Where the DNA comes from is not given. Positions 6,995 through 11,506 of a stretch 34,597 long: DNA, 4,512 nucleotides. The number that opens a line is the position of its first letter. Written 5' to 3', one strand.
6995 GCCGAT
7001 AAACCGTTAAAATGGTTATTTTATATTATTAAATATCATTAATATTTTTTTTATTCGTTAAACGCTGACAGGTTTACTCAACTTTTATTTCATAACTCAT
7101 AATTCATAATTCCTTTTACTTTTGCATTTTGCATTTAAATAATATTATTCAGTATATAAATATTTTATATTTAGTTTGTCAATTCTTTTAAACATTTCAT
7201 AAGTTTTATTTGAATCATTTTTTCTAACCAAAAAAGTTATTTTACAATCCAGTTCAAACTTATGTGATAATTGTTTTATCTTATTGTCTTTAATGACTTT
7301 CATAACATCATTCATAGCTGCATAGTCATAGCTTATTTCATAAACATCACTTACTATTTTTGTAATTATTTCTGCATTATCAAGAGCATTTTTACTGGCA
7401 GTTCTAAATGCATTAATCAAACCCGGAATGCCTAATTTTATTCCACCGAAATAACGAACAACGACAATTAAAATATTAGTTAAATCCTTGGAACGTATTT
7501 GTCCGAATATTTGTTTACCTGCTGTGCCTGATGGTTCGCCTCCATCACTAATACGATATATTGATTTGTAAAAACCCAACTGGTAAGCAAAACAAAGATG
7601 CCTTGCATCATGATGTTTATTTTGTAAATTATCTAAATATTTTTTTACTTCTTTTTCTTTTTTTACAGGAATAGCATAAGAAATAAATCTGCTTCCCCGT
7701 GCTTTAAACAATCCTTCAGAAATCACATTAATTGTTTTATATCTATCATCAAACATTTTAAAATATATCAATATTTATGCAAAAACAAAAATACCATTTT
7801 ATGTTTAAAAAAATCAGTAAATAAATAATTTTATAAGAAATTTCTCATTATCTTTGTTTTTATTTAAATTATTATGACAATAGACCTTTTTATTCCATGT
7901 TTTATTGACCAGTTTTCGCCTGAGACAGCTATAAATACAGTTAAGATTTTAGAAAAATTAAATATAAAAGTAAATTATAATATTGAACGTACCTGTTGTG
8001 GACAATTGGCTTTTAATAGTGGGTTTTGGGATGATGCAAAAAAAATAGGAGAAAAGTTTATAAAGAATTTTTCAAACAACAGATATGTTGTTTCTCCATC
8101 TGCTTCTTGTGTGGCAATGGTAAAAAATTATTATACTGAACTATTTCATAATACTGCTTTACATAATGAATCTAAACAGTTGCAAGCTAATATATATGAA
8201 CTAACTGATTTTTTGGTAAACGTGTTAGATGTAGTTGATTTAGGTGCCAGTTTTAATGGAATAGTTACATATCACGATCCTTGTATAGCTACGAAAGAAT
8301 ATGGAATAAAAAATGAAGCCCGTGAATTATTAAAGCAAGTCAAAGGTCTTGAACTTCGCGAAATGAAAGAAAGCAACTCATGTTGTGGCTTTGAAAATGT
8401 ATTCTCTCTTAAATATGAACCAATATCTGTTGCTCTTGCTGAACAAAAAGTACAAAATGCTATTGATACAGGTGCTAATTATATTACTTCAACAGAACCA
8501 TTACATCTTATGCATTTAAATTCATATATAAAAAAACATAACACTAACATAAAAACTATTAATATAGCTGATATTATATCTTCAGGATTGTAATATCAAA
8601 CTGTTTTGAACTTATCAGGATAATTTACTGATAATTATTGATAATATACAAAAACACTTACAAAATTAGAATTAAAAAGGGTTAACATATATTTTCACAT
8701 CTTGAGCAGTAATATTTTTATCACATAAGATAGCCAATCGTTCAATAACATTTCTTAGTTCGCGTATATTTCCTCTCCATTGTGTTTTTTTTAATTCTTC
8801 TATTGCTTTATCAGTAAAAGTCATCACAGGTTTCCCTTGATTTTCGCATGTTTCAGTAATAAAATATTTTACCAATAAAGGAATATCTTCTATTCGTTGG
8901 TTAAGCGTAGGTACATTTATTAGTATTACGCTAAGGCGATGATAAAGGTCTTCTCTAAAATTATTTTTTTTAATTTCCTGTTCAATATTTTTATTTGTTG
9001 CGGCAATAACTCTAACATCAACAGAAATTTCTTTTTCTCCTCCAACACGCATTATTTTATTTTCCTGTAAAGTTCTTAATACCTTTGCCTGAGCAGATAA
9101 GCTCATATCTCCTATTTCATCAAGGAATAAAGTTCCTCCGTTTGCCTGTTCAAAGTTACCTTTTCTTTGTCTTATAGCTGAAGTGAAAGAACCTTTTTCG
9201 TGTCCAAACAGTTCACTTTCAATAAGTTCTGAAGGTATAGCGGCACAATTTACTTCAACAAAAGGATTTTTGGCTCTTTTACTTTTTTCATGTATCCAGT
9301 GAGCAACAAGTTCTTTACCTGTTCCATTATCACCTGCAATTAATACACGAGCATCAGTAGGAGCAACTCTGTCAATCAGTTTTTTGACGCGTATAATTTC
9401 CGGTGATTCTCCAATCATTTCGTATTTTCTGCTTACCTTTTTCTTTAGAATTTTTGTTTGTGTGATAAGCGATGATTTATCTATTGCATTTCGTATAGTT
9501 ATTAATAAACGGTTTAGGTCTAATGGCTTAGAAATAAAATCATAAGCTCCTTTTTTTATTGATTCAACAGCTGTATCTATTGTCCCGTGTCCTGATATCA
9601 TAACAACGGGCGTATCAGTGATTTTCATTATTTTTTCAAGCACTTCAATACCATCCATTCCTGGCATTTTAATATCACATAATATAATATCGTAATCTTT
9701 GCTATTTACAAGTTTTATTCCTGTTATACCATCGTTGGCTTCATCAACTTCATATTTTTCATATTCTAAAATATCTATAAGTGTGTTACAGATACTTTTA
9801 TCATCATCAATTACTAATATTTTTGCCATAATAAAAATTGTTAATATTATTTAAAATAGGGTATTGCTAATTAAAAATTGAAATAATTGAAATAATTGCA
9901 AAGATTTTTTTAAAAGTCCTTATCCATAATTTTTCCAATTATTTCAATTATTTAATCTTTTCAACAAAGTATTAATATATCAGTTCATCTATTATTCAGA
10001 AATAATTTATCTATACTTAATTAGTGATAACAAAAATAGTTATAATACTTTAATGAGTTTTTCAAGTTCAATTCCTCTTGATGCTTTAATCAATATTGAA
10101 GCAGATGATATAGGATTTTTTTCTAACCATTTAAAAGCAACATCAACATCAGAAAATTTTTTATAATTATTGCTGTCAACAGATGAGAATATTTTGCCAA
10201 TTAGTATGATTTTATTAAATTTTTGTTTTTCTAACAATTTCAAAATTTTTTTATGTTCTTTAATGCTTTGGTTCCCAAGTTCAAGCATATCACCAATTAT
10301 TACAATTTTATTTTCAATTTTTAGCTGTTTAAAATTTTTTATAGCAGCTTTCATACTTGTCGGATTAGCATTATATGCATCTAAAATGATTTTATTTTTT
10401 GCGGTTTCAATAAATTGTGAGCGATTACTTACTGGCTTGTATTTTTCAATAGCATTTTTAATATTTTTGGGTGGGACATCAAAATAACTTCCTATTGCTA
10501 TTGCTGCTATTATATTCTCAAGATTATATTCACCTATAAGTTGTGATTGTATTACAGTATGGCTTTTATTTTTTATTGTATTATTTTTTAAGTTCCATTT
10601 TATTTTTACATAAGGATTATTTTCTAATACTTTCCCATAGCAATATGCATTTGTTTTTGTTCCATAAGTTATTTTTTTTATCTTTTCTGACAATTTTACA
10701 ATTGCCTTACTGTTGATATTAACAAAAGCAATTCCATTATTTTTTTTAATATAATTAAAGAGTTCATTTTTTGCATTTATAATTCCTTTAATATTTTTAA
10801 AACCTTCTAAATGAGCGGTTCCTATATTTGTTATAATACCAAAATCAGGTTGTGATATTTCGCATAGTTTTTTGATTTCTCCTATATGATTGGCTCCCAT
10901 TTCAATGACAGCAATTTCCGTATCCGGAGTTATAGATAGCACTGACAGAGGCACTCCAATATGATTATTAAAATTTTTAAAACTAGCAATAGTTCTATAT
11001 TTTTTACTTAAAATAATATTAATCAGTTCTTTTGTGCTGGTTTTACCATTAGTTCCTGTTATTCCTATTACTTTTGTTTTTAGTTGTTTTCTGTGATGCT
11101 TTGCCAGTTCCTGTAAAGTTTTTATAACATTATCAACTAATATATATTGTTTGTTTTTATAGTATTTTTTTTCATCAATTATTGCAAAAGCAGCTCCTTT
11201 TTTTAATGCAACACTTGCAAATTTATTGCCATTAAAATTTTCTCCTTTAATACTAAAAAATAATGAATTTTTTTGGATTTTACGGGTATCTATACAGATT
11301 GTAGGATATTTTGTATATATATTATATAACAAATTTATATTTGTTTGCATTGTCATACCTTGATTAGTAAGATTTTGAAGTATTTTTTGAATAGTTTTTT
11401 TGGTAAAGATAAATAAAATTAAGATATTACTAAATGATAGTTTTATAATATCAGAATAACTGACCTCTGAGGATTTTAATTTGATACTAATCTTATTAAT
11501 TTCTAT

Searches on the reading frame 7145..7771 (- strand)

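Call 75: search_protein_families(library=pfam, proteins=[window:7145-7771:-], max_evalue=0.01)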
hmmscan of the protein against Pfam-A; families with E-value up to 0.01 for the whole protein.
window:7145-7771:- (208 aa): 1 family
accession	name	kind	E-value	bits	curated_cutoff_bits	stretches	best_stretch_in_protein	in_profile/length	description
PF01205.25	UPF0029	-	2.3e-34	118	27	1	25-130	1-107/107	Uncharacterized protein family UPF0029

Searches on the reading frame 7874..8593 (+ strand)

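Call 75: search_protein_families(library=pfam, proteins=[window:7874-8593:+], max_evalue=0.01)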
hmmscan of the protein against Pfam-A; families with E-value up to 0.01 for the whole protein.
window:7874-8593:+ (239 aa): 1 family
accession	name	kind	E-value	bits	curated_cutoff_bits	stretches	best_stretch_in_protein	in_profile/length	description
PF02754.22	CCG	-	2.9e-30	104.6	20.6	2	131-211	1-80/85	Cysteine-rich domain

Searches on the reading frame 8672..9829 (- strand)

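Call 26: search_protein_families(library=ncbifam, proteins=[window:8672-9829:-], max_evalue=0.00001)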
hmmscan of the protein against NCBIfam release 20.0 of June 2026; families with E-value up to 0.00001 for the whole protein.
window:8672-9829:- (385 aa): 112 families (the best 25 are shown)
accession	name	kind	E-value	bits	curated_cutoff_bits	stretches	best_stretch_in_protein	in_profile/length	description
TIGR01818.1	ntrC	equivalog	8.4e-127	423.7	558.6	1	4-378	1-377/463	nitrogen regulation protein NR(I)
NF051870.1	NAssimRespRegNtrX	equivalog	3.1e-123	412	600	1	1-372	1-371/452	nitrogen assimilation response regulator NtrX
NF008469.0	PRK11361.1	equivalog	6.9e-116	387.7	714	1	2-373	5-380/461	acetoacetate metabolism transcriptional regulator AtoC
NF007689.0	PRK10365.1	equivalog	9.3e-109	364.1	760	1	3-370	7-373/441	sigma-54-dependent response regulator transcription factor ZraR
TIGR02915.1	PEP_resp_reg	equivalog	6.7e-108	361.4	502.6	1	4-380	1-384/445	PEP-CTERM-box response regulator transcription factor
NF008176.1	PRK10923.1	equivalog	3.9e-103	345.5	620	1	3-378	5-381/469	nitrogen regulation protein NR(I)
TIGR01817.1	nifA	equivalog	2.3e-101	340.2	528.85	1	124-379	184-439/534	nif-specific transcriptional activator NifA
NF011695.0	PRK15115.1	equivalog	3e-101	339.4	763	1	2-373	7-372/445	two-component system response regulator GlrR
NF041946.1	LuxO_transreg_Vib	equivalog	4.1e-101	339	800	1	9-373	4-371/463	quorum-sensing sigma-54 dependent transcriptional regulator LuxO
NF003451.0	PRK05022.1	equivalog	2.8e-99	333.1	476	1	123-380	177-434/512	nitric oxide reductase transcriptional regulator NorR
NF041552.1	TF_PrdR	equivalog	2.5e-97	326.6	795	1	117-377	249-509/577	sigma-54 dependent transcriptional regulator PrdR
NF049963.1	RespRegFlgRCampy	domain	5.7e-97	325.3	750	1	4-378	3-377/429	fla regulon two-component system response regulator FlgR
NF050807.1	TransRegFlbDCaul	equivalog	2.3e-91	306.9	750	1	40-376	40-359/454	sigma-54-dependent transcriptional regulator FlbD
NF038308.1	RNA_repair_RtcR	equivalog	5.1e-91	306.1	650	1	132-378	176-432/530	RNA repair transcriptional activator RtcR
TIGR02974.1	phageshock_pspF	equivalog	3.8e-80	269.6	443.55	1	138-385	1-248/336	phage shock protein operon transcriptional activator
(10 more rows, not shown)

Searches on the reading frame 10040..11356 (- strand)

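Call 26: search_protein_families(library=ncbifam, proteins=[window:10040-11356:-], max_evalue=0.00001)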
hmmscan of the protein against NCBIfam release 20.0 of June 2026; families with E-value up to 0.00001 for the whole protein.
window:10040-11356:- (438 aa): 25 families
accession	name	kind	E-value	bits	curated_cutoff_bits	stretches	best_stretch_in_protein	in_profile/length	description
TIGR01143.1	murF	subfamily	1.7e-112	376.5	288.6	1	22-438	1-418/418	UDP-N-acetylmuramoyl-tripeptide--D-alanyl-D-alanine ligase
NF008896.0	PRK11929.1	equivalog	3.3e-112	376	1023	1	15-437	525-955/965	bifunctional UDP-N-acetylmuramoyl-L-alanyl-D-glutamate--2,6-diaminopimelate ligase MurE/UDP-N-acetylmuramoyl-tripeptide--D-alanyl-D-alanine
NF008897.0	PRK11930.1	equivalog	1.7e-76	257.9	804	1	15-436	22-451/822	bifunctional UDP-N-acetylmuramoyl-tripeptide:D-alanyl-D-alanine ligase/alanine racemase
NF008041.0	PRK10773.1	equivalog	2e-73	247.7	551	1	19-438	26-447/453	UDP-N-acetylmuramoyl-tripeptide--D-alanyl-D-alanine ligase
NF010693.0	PRK14093.1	equivalog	2.9e-63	214.2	544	1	19-396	30-421/479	UDP-N-acetylmuramoylalanyl-D-glutamyl-2,6-diaminopimelate--D-alanyl-D-alanine ligase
NF001126.0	PRK00139.1-4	equivalog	2.7e-42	144.9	373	2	171-355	195-375/486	UDP-N-acetylmuramoyl-L-alanyl-D-glutamate--2,6-diaminopimelate ligase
TIGR01085.1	murE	subfamily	2.5e-38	132.2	257.3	2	19-121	6-112/472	UDP-N-acetylmuramyl-tripeptide synthetase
NF001124.0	PRK00139.1-2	equivalog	4.4e-37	128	476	2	20-124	31-139/500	UDP-N-acetylmuramoyl-L-alanyl-D-glutamate--2,6-diaminopimelate ligase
NF001123.0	PRK00139.1-1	equivalog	5.2e-27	94.7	586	2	19-115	22-128/493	UDP-N-acetylmuramoyl-L-alanyl-D-glutamate--2,6-diaminopimelate ligase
TIGR01087.1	murD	equivalog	1.7e-23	83.4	211.95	1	83-355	95-347/441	UDP-N-acetylmuramoyl-L-alanine--D-glutamate ligase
NF053645.1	pMurC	equivalog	1.5e-22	80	560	2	80-236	90-248/492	pseudomurein biosynthesis peptide ligase pMurC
TIGR01082.1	murC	equivalog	4.9e-21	75.3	335.1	1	89-354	98-351/449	UDP-N-acetylmuramate--L-alanine ligase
NF010628.0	PRK14022.1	equivalog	8.5e-20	70.9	536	2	16-123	34-140/483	UDP-N-acetylmuramoyl-L-alanyl-D-glutamate--L-lysine ligase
NF033197.0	F430_CfbE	equivalog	1.3e-19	70.5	250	1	82-389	87-387/430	coenzyme F430 synthase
NF053646.1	pMurD1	equivalog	5e-18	65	610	1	79-360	94-362/465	pseudomurein biosynthesis peptide ligase pMurD1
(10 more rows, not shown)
